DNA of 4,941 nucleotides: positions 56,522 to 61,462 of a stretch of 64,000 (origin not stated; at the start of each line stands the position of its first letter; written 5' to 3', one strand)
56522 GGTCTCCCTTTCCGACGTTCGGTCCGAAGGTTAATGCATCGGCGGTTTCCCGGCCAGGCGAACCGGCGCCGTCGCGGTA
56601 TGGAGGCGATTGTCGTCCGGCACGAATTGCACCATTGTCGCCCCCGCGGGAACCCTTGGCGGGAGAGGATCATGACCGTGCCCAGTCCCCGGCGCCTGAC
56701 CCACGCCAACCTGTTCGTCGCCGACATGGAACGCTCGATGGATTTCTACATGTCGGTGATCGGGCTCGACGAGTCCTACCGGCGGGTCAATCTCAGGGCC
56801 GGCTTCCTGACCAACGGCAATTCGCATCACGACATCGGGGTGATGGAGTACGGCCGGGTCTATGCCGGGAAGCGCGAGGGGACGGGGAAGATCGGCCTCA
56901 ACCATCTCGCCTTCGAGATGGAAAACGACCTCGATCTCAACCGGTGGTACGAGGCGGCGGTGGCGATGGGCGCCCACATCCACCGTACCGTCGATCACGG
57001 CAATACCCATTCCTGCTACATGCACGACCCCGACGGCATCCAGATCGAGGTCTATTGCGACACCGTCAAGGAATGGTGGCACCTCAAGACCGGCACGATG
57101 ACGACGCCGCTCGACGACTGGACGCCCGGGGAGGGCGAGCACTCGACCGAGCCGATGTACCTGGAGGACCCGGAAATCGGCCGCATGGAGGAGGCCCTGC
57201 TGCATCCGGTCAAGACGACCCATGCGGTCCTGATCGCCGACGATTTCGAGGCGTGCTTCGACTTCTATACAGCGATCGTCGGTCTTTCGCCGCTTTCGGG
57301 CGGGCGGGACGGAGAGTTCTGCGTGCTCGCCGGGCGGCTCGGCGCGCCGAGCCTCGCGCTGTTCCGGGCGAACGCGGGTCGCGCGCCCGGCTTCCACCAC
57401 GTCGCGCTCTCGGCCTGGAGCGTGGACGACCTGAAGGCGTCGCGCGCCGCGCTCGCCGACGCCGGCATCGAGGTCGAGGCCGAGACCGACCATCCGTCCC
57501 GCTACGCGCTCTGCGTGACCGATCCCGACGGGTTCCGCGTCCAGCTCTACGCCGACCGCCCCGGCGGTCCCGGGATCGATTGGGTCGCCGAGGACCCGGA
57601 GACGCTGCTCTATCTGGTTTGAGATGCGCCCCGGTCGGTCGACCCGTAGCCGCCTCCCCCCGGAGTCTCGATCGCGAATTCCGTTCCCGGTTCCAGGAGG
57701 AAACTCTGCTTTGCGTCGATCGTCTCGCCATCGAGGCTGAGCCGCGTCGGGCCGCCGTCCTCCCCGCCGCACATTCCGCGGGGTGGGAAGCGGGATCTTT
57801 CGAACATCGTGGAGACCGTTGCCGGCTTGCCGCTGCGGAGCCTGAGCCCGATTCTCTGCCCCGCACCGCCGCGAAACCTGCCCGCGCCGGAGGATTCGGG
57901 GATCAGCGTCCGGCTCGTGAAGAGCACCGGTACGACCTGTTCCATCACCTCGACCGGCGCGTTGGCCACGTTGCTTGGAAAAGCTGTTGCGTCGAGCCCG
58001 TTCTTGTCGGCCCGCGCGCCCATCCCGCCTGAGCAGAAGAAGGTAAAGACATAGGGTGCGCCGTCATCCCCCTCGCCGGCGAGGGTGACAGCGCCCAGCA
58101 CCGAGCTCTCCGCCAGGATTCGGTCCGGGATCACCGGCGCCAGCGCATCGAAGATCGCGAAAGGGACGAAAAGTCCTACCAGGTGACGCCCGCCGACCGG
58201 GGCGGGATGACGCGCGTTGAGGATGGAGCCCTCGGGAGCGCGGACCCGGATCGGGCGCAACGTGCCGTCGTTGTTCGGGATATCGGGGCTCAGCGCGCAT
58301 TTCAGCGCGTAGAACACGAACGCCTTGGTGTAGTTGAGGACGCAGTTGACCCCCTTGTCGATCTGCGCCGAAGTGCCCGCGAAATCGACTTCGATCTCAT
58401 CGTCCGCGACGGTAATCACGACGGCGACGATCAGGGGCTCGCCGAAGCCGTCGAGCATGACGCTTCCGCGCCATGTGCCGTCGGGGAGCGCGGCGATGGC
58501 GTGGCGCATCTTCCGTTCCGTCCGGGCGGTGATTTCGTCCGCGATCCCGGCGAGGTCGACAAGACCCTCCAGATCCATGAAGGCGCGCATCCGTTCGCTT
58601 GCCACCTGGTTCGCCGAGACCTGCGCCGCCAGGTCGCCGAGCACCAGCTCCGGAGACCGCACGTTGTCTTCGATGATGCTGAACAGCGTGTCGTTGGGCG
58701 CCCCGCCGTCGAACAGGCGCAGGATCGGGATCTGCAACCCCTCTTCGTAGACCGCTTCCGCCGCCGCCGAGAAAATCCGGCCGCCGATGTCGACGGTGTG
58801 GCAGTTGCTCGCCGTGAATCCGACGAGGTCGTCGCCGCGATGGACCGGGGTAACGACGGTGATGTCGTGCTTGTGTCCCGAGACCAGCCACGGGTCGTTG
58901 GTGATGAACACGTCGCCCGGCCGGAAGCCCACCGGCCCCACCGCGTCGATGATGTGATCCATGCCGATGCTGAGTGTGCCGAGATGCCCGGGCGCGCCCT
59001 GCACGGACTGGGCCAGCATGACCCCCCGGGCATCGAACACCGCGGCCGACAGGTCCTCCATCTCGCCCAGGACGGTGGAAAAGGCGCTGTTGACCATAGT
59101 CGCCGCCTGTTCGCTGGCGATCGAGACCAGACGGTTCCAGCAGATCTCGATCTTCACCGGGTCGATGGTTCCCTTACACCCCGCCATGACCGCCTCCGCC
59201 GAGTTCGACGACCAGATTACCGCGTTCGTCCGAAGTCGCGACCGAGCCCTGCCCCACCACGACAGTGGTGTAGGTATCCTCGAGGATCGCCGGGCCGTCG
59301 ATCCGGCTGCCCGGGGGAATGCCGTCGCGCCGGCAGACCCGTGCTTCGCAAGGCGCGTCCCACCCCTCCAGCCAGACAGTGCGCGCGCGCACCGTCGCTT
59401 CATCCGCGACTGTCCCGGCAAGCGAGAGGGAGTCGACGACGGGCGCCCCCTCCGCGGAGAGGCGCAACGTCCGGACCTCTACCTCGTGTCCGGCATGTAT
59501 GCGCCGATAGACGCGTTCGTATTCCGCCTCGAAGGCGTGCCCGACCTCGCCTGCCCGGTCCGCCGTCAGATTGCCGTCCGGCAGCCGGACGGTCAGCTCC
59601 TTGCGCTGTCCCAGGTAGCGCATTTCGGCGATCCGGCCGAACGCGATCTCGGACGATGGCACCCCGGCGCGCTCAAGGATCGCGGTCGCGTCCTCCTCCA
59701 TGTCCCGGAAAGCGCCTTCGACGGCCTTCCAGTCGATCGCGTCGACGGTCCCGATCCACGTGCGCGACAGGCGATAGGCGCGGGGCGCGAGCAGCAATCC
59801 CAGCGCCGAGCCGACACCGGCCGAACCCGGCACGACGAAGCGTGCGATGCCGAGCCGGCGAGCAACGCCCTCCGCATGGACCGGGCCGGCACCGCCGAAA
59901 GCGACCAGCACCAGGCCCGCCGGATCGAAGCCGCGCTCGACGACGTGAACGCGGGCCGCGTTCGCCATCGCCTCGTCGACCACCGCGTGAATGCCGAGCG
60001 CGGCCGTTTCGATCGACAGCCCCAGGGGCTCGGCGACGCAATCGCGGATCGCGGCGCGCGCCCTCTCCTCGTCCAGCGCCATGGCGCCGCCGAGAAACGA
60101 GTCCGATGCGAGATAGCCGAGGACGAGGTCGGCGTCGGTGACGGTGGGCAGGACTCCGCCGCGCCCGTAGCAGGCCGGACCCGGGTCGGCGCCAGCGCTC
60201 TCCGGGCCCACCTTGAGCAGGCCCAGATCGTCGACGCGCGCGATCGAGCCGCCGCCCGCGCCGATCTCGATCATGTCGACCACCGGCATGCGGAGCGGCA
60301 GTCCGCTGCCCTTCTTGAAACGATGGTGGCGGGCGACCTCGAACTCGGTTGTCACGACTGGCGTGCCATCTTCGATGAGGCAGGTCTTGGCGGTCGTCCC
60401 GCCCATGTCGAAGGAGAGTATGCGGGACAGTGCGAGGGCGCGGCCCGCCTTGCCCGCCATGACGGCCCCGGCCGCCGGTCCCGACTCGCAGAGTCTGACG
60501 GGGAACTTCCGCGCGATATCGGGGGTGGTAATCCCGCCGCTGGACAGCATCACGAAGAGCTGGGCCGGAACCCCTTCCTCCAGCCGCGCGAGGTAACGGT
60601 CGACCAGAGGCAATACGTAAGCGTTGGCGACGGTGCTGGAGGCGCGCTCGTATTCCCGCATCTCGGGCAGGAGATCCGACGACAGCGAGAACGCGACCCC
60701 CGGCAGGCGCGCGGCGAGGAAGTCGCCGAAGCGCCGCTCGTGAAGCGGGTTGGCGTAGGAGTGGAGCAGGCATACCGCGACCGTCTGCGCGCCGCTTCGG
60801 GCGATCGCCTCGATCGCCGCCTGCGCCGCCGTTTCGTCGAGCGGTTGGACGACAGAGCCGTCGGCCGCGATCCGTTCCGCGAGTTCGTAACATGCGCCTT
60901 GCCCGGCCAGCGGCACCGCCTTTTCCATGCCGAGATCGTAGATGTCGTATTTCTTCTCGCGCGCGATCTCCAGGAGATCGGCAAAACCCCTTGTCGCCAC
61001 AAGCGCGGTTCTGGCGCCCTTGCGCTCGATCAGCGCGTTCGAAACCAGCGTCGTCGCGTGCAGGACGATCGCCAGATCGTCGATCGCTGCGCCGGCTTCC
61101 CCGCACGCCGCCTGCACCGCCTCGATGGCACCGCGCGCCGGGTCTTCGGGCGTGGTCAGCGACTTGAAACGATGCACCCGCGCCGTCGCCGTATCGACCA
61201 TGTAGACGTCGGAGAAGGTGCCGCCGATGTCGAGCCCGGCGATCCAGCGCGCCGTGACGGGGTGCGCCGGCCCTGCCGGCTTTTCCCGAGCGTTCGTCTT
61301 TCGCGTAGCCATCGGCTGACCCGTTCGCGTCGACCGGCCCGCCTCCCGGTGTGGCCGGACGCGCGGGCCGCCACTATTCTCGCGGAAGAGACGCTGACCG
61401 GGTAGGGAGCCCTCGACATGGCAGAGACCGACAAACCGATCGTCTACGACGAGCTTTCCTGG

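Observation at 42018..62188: N-methyl-compound catabolic supercluster: four Rieske oxygenases with no cognate reductase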

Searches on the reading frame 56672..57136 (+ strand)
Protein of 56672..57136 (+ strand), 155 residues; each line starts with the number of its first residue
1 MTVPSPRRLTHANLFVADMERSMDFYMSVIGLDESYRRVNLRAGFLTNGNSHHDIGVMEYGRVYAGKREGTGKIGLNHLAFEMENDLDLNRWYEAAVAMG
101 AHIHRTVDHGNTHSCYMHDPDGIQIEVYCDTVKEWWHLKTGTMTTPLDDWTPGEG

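Call 77: search_solved_structures(query=window:56672-57136:+, max_evalue=1, show_alignments=4)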
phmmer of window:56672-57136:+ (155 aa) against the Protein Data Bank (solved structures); distinct sequences matched with E-value up to 1: 40.
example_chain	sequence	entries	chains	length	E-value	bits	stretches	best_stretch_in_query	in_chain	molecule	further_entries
9wgj_A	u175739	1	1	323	1.1e-06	32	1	7-128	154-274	Catechol 1,2-dioxygenase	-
4z04_A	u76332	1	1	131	6.6e-06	29.5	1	9-130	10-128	Glyoxalase/Bleomycin resistance /Dioxygenase superfamily protein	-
3ey8_A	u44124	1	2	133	8e-05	25.9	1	8-128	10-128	Biphenyl-2,3-diol 1,2-dioxygenase III-related protein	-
3ey7_A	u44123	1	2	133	0.00014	25.1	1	8-128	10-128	Biphenyl-2,3-diol 1,2-dioxygenase III-related protein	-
3kol_A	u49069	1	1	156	0.00025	24.3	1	78-132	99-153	Glyoxalase/bleomycin resistance protein/dioxygenase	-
1zsw_A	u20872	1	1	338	0.00029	24.2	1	65-130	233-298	Glyoxalase family protein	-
4mtq_A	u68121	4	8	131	0.00035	23.9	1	8-127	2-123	Lactoylglutathione lyase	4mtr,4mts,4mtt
3l7t_A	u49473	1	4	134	0.0005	23.4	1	9-128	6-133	Putative uncharacterized protein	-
1f9z_A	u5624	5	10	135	0.0014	21.9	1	8-127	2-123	GLYOXALASE I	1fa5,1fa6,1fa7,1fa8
1mpy_A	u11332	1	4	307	0.0022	21.3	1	23-135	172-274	CATECHOL 2,3-DIOXYGENASE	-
3ecj_A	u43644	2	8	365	0.0032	20.7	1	4-41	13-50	PROTEIN (Homoprotocatechuate 2,3-dioxygenase)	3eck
1q0c_A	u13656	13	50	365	0.0033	20.7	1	4-41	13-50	homoprotocatechuate 2,3-dioxygenase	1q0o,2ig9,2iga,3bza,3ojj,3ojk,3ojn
4z6l_A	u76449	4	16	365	0.0035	20.6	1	4-41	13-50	Homoprotocatechuate 2,3-dioxygenase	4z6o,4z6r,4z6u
4z6m_A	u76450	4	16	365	0.0037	20.5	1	4-41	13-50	Homoprotocatechuate 2,3-dioxygenase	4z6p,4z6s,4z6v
4z6n_A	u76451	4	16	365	0.004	20.4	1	4-41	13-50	Homoprotocatechuate 2,3-dioxygenase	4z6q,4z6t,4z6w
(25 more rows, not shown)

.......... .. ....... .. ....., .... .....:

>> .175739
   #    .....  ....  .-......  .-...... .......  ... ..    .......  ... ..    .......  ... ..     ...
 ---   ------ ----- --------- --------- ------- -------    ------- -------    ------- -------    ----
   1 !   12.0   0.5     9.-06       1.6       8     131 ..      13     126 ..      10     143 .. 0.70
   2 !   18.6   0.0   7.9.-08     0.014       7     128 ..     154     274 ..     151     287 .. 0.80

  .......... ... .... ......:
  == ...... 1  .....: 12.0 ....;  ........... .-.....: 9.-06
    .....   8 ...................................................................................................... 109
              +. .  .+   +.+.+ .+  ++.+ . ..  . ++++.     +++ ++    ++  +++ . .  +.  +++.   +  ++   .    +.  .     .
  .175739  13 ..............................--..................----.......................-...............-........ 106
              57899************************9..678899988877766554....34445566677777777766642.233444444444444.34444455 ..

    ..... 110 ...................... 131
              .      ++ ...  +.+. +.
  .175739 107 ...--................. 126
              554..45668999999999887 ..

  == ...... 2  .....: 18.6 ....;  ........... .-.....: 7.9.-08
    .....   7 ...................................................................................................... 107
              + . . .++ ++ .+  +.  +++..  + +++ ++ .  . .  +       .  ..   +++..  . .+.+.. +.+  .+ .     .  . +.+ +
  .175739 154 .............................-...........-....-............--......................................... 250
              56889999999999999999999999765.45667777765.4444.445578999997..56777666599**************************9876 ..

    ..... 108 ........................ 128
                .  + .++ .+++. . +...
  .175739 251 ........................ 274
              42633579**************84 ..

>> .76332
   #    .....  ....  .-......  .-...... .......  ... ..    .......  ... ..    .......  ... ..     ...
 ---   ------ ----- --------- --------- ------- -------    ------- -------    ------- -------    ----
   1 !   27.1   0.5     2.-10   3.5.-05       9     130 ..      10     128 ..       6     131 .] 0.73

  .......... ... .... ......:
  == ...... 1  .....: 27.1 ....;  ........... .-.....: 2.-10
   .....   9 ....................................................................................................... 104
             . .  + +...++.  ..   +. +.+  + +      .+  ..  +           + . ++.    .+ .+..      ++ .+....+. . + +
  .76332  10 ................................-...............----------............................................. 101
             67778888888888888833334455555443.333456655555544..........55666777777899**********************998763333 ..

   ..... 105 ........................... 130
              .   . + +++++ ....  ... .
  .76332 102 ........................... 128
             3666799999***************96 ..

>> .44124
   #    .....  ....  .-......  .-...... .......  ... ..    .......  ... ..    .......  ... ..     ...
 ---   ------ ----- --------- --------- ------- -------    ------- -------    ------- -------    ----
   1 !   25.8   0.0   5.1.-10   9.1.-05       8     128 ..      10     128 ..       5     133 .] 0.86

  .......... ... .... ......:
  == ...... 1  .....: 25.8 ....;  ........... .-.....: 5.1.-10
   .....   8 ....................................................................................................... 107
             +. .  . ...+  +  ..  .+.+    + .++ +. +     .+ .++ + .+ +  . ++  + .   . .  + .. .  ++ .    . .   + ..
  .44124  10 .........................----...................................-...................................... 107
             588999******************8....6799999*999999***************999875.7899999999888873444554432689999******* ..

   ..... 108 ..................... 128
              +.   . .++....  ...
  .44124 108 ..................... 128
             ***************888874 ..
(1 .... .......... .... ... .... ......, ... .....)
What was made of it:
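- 56672..57622 (+): Two-domain VOC protein, predicted extradiol ring-cleavage dioxygenase (316 aa). That domain aligns best to the catalytic C-terminal domain of 9wgj_A (call 77).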

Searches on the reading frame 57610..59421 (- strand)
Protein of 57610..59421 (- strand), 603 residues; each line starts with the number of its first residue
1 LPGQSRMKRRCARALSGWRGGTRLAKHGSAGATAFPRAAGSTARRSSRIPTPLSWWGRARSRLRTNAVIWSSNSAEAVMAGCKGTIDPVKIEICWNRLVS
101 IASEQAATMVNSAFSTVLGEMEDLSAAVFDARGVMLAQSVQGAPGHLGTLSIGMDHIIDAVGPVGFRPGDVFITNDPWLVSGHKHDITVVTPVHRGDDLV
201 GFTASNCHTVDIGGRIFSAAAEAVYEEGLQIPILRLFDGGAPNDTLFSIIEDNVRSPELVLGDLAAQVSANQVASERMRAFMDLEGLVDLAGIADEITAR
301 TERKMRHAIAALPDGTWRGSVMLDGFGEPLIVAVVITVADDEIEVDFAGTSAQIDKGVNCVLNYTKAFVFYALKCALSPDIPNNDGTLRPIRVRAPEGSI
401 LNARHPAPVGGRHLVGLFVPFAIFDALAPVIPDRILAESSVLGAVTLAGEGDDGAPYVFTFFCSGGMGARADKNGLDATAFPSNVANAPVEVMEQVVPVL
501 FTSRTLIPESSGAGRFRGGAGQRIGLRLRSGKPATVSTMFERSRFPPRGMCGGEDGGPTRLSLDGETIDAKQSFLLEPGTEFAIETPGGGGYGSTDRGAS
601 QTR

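Call 7: search_protein_families(library=pfam, proteins=[window:57610-59421:-], max_evalue=0.001)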
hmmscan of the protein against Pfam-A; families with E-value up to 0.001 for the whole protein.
window:57610-59421:- (603 aa): 1 family
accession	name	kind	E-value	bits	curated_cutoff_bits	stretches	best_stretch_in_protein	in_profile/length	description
PF02538.19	Hydantoinase_B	-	1.2e-150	502.9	26.8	1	87-594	1-518/519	Hydantoinase B/oxoprolinase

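Call 14: search_protein_families(library=ncbifam, proteins=[window:57610-59187:-], max_evalue=0.00001)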
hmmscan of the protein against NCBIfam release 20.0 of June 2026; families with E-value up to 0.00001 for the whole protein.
window:57610-59187:- (525 aa): 2 families
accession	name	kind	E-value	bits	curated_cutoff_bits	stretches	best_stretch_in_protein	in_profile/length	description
NF050157.1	CapLactmsBetCapB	equivalog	2.4e-54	184.6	1000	1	8-518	1-530/577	caprolactamase subunit beta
NF042976.1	AcphenoCarb_ApcD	equivalog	3.7e-25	88.3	1500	1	7-444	28-483/685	acetophenone carboxylase subunit delta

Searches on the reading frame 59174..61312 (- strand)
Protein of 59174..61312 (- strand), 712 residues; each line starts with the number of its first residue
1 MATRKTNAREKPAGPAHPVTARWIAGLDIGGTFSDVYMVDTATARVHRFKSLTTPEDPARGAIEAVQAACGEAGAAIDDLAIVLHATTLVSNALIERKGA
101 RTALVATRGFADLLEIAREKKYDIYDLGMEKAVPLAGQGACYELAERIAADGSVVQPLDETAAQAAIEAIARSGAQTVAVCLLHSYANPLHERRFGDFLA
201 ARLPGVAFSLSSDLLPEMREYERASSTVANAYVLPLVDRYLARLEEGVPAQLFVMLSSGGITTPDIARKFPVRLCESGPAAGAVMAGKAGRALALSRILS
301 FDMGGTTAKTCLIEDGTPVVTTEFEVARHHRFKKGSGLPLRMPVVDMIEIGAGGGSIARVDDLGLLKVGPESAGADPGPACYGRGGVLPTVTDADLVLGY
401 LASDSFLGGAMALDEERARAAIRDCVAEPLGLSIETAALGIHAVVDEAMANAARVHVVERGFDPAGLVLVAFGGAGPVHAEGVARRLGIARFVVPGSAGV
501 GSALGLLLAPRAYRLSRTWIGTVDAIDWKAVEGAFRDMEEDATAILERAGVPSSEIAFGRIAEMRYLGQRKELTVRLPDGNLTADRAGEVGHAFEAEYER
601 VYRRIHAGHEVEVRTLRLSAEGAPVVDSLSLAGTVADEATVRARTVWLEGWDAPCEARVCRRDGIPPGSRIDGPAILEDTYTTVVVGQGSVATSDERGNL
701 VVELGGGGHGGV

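Call 14: search_protein_families(library=ncbifam, proteins=[window:59174-61312:-], max_evalue=0.00001)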
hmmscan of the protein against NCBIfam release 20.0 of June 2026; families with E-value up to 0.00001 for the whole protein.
window:59174-61312:- (712 aa): 3 families
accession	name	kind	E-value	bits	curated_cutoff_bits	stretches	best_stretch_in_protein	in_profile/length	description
NF050156.1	CapLactmsAlpCapA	equivalog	3.7e-144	481.6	1000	1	26-701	4-684/689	caprolactamase subunit alpha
NF042975.2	AcphenoCarb_ApcC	equivalog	1.8e-80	271.1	1500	1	27-696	13-703/733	acetophenone carboxylase subunit gamma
NF042960.1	AcphenoCarb_ApcA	equivalog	2.6e-53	181.3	1250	1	27-700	6-653/658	acetophenone carboxylase subunit alpha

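Call 64: search_dna_similar(query=window:59174-61312:-, collection=plasmids, mode=protein, max_rows=12, max_evalue=1e-50)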
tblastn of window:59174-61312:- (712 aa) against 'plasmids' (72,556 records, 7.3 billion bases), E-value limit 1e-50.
Records with a match: 860; places in all: 1126; records where one place covers at least 80% of the query: 846.
Best place of each record, by identity: <60% 860.
By first word of the organism name: Agrobacterium 173; Rhizobium 128; Sinorhizobium 102; Pseudosulfitobacter 49; Paracoccus 29; Sulfitobacter 20; Rhodococcus 16; Aminobacter 12; Azospirillum 12; Paraburkholderia 12; and 104 more.
By predicted mobility (MOB-suite, as given by PLSDB): non-mobilizable 483; conjugative 275; mobilizable 102.
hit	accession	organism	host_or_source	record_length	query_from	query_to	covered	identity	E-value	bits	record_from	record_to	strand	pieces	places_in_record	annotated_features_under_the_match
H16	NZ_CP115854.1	Pseudoroseomonas cervicalis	-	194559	22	700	95%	45.7%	4e-150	490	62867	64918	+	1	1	hydantoinase B/oxoprolinase family protein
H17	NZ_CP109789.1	Leisingera thetidis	-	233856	21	704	96%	44.8%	2e-142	468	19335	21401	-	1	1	hydantoinase B/oxoprolinase family protein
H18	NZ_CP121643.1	Rhizobium sp. CC1099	Onobrychis viciifolia,cell culture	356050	26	704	95%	45.1%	1e-145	477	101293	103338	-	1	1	hydantoinase/oxoprolinase family protein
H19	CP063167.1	Variovorax paradoxus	-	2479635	3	703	98%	43.6%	1e-125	420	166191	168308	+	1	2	hydantoinase/oxoprolinase family protein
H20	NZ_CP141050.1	Microvirga lotononidis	-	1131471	22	704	96%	44.8%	3e-151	494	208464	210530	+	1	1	none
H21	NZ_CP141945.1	Novosphingobium sp. RL4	Rheum palmatum L.,Single ...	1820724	11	702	97%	44.1%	2e-133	442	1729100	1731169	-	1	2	none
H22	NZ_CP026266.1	Aminobacter sp. MSH1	bacterial isolate,soil from courtyard ...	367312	22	704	96%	44.6%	6e-144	473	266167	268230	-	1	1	hydantoinase B/oxoprolinase family protein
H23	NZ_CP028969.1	Aminobacter sp. MSH1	Soil,Dichlobenil-treated soil sampled ...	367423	22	704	96%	44.6%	6e-144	473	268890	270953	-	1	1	hydantoinase B/oxoprolinase family protein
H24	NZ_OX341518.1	Aminobacter niigataensis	-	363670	22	704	96%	44.6%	1e-143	472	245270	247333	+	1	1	hydantoinase B/oxoprolinase family protein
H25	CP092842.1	Bradyrhizobium sp. 62B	Arachis hypogaea L.,cell ...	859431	26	704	95%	44.8%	7e-145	475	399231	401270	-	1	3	hydantoinase/oxoprolinase family protein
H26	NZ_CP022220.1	Bradyrhizobium guangxiense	peanut,cell culture,roots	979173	26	704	95%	44.6%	2e-144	474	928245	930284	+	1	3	hydantoinase/oxoprolinase family protein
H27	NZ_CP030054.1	Bradyrhizobium guangzhouense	Arachis hypogaea,Microbe,nodule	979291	26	704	95%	44.6%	2e-144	474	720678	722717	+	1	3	hydantoinase/oxoprolinase family protein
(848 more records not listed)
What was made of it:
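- Tried and rejected: The best HyuA hit was 46% identical (call 64).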
